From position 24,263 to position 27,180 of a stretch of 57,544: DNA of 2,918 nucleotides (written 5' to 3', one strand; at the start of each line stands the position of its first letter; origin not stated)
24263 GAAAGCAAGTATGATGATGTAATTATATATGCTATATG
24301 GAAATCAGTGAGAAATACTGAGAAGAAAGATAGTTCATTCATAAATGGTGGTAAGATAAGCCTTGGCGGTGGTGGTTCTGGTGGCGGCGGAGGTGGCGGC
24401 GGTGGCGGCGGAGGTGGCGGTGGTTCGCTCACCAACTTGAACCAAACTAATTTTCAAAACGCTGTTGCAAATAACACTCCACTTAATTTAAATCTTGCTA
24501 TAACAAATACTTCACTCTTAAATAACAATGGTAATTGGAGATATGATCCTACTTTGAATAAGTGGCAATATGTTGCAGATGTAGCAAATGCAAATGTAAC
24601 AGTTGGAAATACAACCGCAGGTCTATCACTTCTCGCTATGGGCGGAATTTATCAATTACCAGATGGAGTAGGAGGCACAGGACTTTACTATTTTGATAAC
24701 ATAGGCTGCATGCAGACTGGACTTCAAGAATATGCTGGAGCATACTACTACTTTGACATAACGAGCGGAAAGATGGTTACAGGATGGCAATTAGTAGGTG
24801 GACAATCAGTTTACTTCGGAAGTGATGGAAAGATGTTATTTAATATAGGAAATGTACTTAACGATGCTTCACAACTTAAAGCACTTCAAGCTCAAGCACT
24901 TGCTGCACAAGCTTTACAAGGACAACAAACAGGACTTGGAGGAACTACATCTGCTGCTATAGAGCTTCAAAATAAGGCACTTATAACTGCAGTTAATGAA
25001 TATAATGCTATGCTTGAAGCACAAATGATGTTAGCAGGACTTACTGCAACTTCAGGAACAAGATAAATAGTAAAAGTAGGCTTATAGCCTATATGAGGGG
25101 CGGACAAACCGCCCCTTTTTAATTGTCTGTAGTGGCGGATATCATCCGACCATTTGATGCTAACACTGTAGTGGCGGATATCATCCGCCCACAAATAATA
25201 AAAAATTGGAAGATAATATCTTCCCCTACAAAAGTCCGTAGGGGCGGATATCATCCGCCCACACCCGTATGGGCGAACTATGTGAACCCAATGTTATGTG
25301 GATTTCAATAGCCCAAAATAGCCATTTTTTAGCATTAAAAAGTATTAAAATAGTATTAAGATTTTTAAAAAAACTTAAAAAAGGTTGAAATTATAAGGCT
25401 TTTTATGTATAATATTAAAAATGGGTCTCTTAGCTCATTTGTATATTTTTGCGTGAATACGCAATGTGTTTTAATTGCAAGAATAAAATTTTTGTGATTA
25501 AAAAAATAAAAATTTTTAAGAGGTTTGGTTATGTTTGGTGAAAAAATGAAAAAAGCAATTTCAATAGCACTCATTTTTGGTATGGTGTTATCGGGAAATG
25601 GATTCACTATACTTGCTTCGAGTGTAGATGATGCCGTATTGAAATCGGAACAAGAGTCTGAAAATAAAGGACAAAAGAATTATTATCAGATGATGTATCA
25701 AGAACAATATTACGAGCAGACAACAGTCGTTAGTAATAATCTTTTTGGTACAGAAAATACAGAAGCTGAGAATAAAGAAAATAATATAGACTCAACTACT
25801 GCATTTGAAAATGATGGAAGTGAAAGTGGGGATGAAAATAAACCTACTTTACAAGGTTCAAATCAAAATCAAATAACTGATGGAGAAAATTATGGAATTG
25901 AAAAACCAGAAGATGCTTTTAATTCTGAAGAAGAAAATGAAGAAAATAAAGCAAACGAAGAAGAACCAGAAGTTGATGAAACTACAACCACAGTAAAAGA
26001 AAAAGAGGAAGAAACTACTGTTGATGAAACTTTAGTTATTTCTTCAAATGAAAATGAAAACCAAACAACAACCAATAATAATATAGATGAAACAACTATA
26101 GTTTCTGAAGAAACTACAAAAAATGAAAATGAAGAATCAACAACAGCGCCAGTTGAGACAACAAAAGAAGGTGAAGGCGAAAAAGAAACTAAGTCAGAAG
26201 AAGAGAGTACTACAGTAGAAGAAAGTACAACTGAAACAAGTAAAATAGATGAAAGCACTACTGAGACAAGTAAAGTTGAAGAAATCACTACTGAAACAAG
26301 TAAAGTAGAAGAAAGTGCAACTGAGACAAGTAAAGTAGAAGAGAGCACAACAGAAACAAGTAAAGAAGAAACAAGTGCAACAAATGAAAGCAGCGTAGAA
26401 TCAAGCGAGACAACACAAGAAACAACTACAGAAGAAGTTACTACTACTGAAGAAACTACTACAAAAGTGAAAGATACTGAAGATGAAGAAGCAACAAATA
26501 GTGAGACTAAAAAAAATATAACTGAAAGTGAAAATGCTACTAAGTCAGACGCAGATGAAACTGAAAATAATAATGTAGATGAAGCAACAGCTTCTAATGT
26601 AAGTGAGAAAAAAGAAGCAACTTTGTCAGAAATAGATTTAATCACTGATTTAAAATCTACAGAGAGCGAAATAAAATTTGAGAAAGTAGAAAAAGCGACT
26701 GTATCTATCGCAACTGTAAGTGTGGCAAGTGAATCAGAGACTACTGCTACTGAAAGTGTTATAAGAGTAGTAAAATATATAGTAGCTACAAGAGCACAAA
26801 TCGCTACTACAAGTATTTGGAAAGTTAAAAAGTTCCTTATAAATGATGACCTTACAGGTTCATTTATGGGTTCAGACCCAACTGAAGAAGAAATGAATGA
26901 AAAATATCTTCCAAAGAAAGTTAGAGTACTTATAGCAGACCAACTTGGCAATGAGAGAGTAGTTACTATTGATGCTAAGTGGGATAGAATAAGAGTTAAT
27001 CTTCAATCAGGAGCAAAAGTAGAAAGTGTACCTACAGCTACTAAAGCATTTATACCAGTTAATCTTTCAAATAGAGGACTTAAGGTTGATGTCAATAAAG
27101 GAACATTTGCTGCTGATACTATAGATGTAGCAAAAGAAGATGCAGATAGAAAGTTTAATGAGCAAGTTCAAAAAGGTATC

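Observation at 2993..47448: Tandem pair of >7300-aa paralogous surface proteins filling about three quarters of the window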

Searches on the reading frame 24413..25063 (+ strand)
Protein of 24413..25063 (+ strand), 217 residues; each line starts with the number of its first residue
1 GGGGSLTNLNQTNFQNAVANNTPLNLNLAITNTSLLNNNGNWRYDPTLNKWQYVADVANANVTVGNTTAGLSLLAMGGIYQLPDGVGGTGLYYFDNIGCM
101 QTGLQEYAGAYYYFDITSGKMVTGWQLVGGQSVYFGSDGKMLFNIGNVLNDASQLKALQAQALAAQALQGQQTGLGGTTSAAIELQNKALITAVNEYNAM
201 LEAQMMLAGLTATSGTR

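Call 98: search_protein_families(library=pfam, proteins=[window:24413-25063:+], max_evalue=10)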
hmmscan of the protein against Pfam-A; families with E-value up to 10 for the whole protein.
window:24413-25063:+ (217 aa): 3 families
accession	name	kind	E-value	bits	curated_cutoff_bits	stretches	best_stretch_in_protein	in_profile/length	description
PF19127.6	Choline_bind_3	-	2.9e-11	43.6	27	2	92-123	12-44/47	Choline-binding repeat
PF01344.31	Kelch_1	-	0.1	12.6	20.1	1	41-56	29-44/46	Kelch motif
PF01473.26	Choline_bind_1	-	4.2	8.3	20.5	2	123-141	1-19/19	Putative cell wall binding repeat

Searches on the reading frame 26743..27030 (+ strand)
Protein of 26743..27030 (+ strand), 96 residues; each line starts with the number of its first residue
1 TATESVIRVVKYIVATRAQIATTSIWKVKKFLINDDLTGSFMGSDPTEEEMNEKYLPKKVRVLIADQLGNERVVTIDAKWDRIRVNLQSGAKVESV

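Call 98: search_protein_families(library=pfam, proteins=[window:26743-27030:+], max_evalue=10)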
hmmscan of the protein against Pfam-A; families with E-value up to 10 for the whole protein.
window:26743-27030:+ (96 aa): 1 family
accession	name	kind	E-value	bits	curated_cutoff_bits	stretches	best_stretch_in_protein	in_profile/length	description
PF18103.7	SH3_11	-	0.17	12.5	25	1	62-78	40-56/63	Retroviral integrase C-terminal SH3 domain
